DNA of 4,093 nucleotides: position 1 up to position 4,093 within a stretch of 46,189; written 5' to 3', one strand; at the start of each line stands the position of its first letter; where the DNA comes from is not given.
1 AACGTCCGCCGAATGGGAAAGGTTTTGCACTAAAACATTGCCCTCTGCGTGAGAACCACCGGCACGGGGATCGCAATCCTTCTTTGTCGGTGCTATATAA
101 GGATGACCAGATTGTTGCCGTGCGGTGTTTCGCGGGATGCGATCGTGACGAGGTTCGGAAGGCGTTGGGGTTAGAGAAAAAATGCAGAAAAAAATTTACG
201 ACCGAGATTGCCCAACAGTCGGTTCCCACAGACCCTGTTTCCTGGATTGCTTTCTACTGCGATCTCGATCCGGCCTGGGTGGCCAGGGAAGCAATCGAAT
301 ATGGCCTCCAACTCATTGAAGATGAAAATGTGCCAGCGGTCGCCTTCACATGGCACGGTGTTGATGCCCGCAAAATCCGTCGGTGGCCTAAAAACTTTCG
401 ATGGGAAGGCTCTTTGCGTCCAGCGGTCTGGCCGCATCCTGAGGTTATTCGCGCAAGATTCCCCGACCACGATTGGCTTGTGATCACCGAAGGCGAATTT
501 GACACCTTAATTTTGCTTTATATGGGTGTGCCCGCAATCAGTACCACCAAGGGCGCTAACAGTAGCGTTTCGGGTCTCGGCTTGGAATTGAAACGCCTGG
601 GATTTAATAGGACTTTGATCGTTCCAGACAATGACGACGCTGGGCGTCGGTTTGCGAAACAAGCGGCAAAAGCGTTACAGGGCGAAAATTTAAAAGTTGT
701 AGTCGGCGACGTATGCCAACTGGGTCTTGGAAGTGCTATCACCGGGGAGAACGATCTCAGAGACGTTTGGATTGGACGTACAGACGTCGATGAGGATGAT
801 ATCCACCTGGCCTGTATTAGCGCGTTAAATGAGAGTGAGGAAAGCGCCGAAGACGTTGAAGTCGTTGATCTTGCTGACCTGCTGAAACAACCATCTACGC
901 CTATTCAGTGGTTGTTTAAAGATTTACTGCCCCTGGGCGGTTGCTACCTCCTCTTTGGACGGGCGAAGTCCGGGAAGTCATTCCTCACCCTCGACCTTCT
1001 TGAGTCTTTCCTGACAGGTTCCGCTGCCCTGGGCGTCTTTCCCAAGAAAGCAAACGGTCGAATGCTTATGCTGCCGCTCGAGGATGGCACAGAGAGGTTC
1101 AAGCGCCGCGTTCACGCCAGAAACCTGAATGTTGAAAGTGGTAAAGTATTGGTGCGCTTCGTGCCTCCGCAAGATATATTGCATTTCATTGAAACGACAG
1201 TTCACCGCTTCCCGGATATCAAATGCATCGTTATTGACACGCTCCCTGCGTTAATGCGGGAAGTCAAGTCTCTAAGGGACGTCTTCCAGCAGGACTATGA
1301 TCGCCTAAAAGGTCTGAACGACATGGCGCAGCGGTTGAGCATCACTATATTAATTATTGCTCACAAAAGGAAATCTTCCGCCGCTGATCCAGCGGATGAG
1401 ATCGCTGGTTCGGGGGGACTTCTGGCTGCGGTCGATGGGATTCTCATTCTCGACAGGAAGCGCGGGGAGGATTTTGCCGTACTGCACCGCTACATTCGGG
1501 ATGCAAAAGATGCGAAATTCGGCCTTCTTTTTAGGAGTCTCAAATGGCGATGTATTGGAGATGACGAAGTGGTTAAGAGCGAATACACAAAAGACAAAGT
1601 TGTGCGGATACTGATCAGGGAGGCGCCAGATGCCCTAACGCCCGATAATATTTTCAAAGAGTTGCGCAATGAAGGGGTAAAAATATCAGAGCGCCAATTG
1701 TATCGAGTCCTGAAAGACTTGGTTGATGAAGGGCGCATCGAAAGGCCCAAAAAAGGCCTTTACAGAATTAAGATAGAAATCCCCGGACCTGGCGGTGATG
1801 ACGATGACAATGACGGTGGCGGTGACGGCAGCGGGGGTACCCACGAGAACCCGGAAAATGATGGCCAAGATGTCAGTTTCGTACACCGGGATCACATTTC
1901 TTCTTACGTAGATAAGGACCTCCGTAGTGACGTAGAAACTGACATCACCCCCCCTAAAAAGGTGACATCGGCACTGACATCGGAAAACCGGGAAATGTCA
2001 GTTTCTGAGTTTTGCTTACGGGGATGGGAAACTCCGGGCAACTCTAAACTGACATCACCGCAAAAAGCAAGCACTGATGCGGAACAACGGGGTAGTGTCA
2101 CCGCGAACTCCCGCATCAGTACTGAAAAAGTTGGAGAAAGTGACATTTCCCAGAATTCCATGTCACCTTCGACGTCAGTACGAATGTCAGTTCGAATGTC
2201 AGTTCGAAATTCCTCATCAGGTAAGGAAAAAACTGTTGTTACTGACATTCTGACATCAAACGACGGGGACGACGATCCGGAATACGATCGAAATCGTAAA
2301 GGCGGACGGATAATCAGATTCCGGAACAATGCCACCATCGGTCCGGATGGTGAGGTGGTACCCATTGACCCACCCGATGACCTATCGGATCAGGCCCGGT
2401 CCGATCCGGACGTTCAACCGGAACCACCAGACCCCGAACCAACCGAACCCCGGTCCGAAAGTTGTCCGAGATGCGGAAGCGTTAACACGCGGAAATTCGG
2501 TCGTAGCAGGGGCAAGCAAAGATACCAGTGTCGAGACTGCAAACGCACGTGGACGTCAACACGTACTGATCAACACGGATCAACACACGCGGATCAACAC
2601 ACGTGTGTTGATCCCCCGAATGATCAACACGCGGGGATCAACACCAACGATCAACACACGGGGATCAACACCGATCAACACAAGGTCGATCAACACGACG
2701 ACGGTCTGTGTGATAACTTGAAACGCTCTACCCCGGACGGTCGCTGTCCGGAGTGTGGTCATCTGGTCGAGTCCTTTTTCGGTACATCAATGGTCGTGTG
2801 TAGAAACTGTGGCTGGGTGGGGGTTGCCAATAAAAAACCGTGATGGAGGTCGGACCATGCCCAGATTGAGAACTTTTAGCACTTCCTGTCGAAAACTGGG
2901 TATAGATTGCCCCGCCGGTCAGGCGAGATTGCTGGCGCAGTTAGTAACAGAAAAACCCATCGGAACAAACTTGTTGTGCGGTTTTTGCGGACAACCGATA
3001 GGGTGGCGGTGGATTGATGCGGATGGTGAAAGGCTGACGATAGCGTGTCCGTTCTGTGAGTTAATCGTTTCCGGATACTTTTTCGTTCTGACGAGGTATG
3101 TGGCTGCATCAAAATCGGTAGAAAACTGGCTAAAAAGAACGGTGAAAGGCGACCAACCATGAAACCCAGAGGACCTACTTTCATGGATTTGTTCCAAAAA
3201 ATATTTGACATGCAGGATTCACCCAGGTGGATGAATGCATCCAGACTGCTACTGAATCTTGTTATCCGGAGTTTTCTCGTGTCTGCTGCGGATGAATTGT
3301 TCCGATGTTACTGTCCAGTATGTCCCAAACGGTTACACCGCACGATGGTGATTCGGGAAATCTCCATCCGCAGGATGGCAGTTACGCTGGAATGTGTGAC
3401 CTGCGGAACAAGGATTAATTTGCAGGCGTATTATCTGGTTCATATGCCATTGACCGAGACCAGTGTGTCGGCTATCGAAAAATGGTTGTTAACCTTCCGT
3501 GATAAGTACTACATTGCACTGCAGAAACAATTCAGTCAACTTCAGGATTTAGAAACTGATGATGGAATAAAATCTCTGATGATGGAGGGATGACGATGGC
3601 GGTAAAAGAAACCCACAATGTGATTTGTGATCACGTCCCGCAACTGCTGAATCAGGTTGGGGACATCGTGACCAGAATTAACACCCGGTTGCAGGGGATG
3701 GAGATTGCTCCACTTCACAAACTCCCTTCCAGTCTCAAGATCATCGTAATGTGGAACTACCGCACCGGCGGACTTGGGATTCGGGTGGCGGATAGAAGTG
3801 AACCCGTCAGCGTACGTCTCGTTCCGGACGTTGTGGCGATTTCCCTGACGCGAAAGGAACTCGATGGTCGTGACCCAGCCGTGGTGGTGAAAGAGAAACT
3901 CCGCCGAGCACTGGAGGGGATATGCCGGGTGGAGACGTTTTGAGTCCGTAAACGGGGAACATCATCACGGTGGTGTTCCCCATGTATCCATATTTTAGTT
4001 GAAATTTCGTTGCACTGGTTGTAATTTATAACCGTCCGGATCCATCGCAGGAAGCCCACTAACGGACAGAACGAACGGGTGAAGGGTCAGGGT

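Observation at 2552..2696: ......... nonamer array (10 GATC sites in ~130 bp) bracketed by the replicase's two zinc ribbons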

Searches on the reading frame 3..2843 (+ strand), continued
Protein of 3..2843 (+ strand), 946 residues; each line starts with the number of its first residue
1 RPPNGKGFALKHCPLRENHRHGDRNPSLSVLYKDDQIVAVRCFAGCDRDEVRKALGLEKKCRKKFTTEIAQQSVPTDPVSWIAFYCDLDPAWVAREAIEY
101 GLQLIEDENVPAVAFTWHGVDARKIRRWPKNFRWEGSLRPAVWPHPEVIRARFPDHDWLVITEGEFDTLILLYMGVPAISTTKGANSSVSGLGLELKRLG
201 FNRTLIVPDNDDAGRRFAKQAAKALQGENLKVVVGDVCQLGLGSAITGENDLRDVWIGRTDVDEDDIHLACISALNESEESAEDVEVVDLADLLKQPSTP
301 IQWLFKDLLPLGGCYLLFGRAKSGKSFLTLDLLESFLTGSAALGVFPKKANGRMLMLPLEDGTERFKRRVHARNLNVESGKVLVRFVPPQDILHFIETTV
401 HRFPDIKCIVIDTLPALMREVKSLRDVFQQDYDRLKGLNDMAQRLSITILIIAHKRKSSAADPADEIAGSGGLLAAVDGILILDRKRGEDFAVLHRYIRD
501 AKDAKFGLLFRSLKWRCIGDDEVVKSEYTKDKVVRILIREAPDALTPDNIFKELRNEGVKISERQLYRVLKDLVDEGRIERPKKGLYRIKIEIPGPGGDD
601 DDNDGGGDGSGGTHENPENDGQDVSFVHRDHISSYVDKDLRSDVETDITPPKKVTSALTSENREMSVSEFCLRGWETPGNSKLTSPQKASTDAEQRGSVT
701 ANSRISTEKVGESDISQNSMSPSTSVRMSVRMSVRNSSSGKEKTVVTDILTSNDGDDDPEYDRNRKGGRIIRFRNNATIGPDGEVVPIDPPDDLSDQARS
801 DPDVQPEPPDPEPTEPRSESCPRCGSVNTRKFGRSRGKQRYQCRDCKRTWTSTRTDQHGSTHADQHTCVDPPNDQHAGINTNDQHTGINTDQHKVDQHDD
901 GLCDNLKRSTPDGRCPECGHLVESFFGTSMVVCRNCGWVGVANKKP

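Call 55: find_encoding_contigs(protein=P0167, flank=6000, max_places=2)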
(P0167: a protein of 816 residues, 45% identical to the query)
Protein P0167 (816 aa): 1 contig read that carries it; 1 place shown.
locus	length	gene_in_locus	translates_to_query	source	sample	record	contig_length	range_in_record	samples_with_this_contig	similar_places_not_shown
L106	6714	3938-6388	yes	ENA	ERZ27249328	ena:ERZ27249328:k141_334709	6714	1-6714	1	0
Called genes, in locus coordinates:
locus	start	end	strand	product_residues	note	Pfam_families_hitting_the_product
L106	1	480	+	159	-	?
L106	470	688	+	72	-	-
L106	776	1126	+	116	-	-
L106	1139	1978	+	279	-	PF08281:Sigma70_r4_2, PF13384:HTH_23 (weak), PF13518:HTH_28 (faint)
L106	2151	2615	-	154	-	-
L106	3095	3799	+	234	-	PF00239:Resolvase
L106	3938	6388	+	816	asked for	PF13481:AAA_25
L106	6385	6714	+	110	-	?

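Call 56: find_encoding_contigs(protein=P0010, flank=6000, max_places=2)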
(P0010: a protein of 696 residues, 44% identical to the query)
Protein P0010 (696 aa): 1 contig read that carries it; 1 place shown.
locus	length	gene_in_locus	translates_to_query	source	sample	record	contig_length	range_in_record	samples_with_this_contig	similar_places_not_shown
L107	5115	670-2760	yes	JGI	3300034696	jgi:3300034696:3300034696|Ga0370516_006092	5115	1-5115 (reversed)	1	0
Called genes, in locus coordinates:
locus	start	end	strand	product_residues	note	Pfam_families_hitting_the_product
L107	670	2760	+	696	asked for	PF13155:Toprim_2 (weak), PF13662:Toprim_4 (weak), PF13481:AAA_25, PF13412:HTH_24 (weak)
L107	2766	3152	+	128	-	-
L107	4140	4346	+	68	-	-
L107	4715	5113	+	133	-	?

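Call 64: find_encoding_contigs(protein=P0173, flank=6000, max_places=2)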
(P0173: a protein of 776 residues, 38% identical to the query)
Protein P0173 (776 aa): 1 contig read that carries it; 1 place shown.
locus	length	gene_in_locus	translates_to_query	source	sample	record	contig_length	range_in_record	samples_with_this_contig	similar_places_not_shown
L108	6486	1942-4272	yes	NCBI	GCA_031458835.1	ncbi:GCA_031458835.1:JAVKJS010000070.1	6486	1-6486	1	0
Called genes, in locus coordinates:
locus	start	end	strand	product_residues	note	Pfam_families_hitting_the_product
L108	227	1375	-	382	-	-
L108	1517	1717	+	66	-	PF12728:HTH_17, PF00376:MerR, PF13411:MerR_1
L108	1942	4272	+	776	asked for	PF13155:Toprim_2 (weak), PF13481:AAA_25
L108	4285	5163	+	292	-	PF00589:Phage_integrase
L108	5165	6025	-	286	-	PF13495:Phage_int_SAM_4 (weak), PF00589:Phage_integrase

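Call 65: find_encoding_contigs(protein=P0186, flank=8000, max_places=2)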
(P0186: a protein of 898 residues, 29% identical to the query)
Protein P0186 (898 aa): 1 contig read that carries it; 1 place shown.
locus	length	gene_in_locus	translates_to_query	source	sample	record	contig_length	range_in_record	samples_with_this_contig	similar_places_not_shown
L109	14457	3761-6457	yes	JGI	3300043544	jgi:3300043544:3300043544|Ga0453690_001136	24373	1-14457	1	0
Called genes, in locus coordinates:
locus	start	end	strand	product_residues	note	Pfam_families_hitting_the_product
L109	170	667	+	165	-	-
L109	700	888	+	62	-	-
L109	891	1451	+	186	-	-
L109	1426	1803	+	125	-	-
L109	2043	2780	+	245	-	PF12705:PDDEXK_1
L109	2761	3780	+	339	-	-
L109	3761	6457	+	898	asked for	PF13155:Toprim_2 (weak), PF13481:AAA_25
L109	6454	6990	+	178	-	-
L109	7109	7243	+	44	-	-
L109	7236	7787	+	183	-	-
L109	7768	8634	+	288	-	PF06005:ZapB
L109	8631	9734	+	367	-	-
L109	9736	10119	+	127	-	-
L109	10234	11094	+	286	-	-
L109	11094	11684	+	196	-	-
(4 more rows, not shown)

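Call 66: find_encoding_contigs(protein=P0168, flank=6000, max_places=2)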
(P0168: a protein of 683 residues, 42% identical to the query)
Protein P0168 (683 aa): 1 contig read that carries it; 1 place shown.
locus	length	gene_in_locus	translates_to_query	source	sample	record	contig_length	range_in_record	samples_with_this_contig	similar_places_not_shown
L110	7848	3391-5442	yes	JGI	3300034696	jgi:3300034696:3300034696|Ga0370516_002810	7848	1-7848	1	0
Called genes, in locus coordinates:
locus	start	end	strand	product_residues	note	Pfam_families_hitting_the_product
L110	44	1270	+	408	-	PF13481:AAA_25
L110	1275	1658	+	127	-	-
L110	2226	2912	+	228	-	PF00239:Resolvase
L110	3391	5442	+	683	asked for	PF13481:AAA_25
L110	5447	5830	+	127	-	-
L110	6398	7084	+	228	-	PF00239:Resolvase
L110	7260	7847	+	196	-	?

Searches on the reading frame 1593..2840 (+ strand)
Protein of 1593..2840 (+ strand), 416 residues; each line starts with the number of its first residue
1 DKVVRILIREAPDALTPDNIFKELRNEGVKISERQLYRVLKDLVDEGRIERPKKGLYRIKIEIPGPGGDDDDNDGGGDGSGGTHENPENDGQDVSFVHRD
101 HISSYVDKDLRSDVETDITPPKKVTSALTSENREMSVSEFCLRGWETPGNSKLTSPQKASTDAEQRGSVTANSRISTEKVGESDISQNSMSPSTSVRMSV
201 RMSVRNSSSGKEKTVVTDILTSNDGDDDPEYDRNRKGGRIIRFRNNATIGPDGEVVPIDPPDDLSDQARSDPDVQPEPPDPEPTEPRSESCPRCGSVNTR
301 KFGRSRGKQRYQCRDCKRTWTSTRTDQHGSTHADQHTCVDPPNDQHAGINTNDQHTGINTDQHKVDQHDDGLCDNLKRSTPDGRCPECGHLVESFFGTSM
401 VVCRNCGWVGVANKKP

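Call 78: predict_structure(protein=window:1593-2840:+)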
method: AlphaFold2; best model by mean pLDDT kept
length: 416 residues; sequences in the alignment: 1
mean_pLDDT: 45.7   pTM: 0.19
mean pLDDT of the five models: 45.7, 45.1, 43.5, 41.1, 39.8
residues with pLDDT >= 90: 3; 70-90: 73; 50-70: 48; < 50: 292
segments of 3 or more residues with pLDDT < 50: 51-208, 210-252, 254-287, 326-377, 413-416
pLDDT, mean of each block of 10 residues (from residue 1): 66 67 80 74 64 39 34 43 34 30 33 34 31 29 27 27 28 27 31 35 40 37 39 31 30 40 37 38 49 85 80 89 57 39 33 31 34 45 72 59 75 44
secondary structure, 60 per line:
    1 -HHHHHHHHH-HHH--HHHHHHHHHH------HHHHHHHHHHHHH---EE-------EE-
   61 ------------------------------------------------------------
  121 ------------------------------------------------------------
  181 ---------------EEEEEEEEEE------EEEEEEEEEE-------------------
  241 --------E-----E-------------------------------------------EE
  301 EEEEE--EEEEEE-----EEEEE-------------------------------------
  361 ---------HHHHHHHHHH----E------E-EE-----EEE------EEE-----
elements in order: H2-10 H17-26 H33-45 E196-205 E212-221 E299-305 E308-313 E319-323 H370-379 E400-402 E409-411

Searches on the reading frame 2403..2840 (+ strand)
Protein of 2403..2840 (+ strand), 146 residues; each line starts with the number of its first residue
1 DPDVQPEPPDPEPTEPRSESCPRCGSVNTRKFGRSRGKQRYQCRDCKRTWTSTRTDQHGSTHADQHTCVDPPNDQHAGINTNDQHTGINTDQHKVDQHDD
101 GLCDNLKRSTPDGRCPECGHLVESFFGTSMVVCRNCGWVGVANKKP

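Call 80: search_solved_structures(query=window:2403-2840:+, max_evalue=5)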
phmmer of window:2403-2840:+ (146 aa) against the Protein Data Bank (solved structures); distinct sequences matched with E-value up to 5: 14.
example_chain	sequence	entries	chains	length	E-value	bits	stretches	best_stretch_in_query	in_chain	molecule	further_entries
7oqy_Y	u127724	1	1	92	0.011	19.1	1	19-47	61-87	DNA-directed RNA polymerase, subunit M (RpoM-2)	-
8xuf_C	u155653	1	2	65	0.019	18.3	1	19-55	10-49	CDF1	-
2eoh_A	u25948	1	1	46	0.16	15.3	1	35-66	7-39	Zinc finger protein 28 homolog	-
7ae7_a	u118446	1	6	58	0.32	14.3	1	20-54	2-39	Protein ShdD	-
2en9_A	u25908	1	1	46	0.34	14.2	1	35-63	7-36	Zinc finger protein 28 homolog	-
2ytt_A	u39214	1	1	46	0.35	14.1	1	35-65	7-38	Zinc finger protein 473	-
2n25_A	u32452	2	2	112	0.4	14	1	26-62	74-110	Zinc finger and BTB domain-containing protein 17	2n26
8ity_V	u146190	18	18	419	0.42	13.9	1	113-139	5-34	Transcription factor IIIB 50 kDa subunit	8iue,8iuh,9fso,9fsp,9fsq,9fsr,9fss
2yte_A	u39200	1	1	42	0.48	13.7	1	35-63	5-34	Zinc finger protein 473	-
7ae4_a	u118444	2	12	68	0.49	13.7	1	20-54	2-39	Protein ShdD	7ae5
3efa_A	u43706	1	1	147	0.82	12.9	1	12-64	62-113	Putative Acetyltransferase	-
1a1h_A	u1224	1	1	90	2.9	11.1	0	16-71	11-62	QGSR ZINC FINGER PEPTIDE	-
1a1f_A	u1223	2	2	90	3.2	11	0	19-71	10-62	THREE-FINGER ZIF268 PEPTIDE | DSNR ZINC FINGER PEPTIDE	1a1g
4r2a_A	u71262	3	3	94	4.7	10.5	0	19-71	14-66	Early growth response protein 1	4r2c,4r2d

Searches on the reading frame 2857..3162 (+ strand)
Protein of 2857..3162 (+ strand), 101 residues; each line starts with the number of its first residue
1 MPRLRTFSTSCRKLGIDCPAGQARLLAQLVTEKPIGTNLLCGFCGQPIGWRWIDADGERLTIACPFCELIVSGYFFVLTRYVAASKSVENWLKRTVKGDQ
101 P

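Call 7: search_protein_families(library=pfam, proteins=[window:2857-3162:+], max_evalue=0.01)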
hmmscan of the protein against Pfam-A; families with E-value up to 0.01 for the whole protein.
window:2857-3162:+ (101 aa): 0 families

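Call 32: search_protein_families(library=phrogs, proteins=[window:2857-3162:+], max_evalue=0.01)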
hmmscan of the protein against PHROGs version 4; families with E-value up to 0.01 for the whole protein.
window:2857-3162:+ (101 aa): 1 family
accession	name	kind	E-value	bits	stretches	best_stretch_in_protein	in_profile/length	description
phrog_27096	-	unknown function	0.0064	17.2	0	49-70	2-23/40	-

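Call 84: list_cluster_members(proteins=[window:2857-3162:+, window:2755-3162:+, window:3596-3943:+, window:3183-3593:+, window:2878-3162:+])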
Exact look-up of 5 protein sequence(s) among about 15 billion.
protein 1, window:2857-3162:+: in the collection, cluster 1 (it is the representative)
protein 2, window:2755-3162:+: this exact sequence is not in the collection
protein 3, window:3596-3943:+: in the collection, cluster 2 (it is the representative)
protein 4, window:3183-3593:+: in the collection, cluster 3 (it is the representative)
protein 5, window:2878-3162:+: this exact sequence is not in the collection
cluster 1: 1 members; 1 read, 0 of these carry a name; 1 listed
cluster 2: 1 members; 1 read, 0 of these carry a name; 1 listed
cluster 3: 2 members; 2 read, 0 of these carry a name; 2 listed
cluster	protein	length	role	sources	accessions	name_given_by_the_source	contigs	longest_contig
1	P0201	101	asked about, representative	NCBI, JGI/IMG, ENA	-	-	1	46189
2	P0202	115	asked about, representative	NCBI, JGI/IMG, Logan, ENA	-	-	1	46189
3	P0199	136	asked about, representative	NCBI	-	-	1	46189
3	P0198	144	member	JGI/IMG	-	-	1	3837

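Call 86: find_encoding_contigs(protein=window:2857-3162:+, flank=10000, max_places=8)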
Protein window:2857-3162:+ (101 aa): 1 contig read that carries it; 1 place shown.
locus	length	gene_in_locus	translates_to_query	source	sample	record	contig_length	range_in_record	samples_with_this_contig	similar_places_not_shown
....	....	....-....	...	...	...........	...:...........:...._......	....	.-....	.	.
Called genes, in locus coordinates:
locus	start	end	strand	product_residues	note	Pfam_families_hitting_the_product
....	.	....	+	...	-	?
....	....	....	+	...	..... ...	-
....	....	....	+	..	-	?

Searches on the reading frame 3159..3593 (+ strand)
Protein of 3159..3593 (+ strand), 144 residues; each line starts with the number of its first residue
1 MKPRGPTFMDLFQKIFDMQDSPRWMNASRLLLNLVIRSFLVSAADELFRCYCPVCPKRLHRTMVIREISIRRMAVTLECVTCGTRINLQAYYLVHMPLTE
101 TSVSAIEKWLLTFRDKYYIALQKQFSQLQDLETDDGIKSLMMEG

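Call 7: search_protein_families(library=pfam, proteins=[window:3159-3593:+], max_evalue=0.01)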
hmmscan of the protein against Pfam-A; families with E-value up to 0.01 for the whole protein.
window:3159-3593:+ (144 aa): 0 families

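Call 32: search_protein_families(library=phrogs, proteins=[window:3159-3593:+], max_evalue=0.01)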
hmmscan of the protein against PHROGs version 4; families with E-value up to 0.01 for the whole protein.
window:3159-3593:+ (144 aa): 0 families

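Call 82: find_encoding_contigs(protein=window:3159-3593:+, flank=10000, max_places=6)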
Protein window:3159-3593:+ (144 aa): no gene with exactly this product is on record in the collection.

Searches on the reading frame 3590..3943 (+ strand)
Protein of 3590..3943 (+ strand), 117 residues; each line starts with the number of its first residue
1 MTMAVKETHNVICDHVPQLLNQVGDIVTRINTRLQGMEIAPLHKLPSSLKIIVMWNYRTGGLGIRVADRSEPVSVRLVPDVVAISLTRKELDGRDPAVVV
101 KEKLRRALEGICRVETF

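Call 7: search_protein_families(library=pfam, proteins=[window:3590-3943:+], max_evalue=0.01)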
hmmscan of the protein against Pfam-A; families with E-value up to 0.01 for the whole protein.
window:3590-3943:+ (117 aa): 0 families

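Call 32: search_protein_families(library=phrogs, proteins=[window:3590-3943:+], max_evalue=0.01)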
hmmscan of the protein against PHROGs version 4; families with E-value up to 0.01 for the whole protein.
window:3590-3943:+ (117 aa): 0 families

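Call 85: find_encoding_contigs(protein=window:3596-3943:+, flank=10000, max_places=8)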
Protein window:3596-3943:+ (115 aa): 2 contigs read that carry it; 2 places shown.
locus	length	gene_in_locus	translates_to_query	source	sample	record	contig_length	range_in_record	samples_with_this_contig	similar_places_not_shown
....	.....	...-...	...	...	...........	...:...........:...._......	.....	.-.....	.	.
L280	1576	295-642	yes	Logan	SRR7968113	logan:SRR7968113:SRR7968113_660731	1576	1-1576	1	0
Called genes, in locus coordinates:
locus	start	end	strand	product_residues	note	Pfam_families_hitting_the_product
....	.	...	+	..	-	?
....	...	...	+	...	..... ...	-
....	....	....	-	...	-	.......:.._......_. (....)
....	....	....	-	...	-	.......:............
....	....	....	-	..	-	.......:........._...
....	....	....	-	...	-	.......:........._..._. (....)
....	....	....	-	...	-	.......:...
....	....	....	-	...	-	-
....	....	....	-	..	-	-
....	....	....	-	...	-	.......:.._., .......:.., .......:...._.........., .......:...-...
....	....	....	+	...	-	-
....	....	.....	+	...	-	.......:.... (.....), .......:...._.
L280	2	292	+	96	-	?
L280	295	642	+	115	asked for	-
